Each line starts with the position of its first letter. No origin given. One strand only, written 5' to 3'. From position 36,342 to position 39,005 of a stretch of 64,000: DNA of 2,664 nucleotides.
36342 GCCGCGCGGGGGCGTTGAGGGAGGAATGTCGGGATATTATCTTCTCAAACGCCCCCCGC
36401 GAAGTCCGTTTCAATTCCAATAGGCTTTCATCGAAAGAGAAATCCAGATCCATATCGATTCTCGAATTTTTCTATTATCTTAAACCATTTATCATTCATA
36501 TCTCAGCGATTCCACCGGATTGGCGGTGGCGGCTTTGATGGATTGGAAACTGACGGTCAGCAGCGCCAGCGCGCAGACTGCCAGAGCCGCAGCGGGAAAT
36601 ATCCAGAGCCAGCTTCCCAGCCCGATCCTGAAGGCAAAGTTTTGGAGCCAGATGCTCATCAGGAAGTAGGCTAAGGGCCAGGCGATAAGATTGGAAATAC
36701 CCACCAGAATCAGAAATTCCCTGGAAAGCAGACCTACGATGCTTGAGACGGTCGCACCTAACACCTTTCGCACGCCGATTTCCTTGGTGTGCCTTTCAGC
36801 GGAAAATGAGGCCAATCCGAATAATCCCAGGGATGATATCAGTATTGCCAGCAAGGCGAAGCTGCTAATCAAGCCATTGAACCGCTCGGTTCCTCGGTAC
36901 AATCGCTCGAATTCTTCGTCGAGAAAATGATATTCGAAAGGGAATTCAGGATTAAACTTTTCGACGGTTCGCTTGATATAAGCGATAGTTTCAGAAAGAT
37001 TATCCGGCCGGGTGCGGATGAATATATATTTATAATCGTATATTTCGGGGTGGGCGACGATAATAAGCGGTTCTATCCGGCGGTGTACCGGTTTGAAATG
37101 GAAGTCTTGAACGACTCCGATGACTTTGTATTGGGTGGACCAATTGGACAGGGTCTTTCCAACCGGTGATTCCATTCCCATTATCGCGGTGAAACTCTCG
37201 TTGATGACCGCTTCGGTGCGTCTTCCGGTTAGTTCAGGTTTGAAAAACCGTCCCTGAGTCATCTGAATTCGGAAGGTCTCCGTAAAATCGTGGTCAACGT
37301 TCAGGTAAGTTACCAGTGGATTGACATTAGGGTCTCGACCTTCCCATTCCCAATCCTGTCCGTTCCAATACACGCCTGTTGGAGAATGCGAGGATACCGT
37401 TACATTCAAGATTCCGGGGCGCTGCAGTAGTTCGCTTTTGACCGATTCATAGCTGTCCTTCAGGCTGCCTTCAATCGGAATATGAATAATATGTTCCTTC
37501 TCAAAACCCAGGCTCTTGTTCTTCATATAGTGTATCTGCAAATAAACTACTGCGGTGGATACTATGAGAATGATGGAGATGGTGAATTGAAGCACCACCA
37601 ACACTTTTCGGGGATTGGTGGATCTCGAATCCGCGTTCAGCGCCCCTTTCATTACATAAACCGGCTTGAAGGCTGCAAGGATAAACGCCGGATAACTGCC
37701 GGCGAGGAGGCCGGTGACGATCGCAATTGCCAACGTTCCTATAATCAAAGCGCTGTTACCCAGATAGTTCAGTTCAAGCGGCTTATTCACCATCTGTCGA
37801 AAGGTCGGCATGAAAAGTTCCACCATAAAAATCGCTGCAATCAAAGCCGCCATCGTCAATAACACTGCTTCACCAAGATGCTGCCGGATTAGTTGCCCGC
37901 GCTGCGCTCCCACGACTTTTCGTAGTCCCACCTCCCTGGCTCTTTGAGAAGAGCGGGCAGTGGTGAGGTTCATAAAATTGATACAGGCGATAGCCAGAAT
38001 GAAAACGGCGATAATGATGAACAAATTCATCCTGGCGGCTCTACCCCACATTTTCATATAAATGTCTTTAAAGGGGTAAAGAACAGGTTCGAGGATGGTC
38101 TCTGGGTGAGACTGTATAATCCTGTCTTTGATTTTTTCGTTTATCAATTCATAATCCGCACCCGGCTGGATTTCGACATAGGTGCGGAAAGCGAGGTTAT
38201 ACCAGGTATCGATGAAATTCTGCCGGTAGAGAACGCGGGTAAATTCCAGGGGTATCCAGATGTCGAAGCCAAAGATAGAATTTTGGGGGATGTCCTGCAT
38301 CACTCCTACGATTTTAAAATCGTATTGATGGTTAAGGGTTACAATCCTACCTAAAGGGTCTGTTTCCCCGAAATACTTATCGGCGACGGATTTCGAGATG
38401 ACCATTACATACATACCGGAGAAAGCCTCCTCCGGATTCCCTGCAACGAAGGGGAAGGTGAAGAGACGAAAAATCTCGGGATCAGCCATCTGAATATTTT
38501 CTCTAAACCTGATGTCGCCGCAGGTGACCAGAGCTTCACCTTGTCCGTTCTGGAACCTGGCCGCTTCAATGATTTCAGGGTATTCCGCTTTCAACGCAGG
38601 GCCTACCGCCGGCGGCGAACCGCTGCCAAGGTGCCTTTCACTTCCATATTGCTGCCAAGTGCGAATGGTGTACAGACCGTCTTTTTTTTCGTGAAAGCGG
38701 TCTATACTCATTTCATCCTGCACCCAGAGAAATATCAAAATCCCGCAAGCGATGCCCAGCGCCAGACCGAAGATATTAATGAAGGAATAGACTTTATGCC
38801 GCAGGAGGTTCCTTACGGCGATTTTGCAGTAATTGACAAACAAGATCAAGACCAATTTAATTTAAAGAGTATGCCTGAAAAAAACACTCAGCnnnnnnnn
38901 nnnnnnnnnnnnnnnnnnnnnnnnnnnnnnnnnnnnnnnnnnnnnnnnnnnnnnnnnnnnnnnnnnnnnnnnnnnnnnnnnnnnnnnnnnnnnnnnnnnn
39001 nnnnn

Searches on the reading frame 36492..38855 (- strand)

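Call 9: search_protein_families(library=pfam, proteins=[window:36492-38855:-], max_evalue=0.00001)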
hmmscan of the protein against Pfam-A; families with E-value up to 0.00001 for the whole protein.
window:36492-38855:- (787 aa): 2 families
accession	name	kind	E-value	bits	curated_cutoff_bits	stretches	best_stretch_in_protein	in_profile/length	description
PF12704.14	MacB_PCD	-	9.8e-43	147.3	27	2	24-244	1-206/207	MacB-like periplasmic core domain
PF02687.27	FtsX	-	2.1e-23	83.1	25.5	2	280-394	1-116/120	FtsX-like permease C-terminal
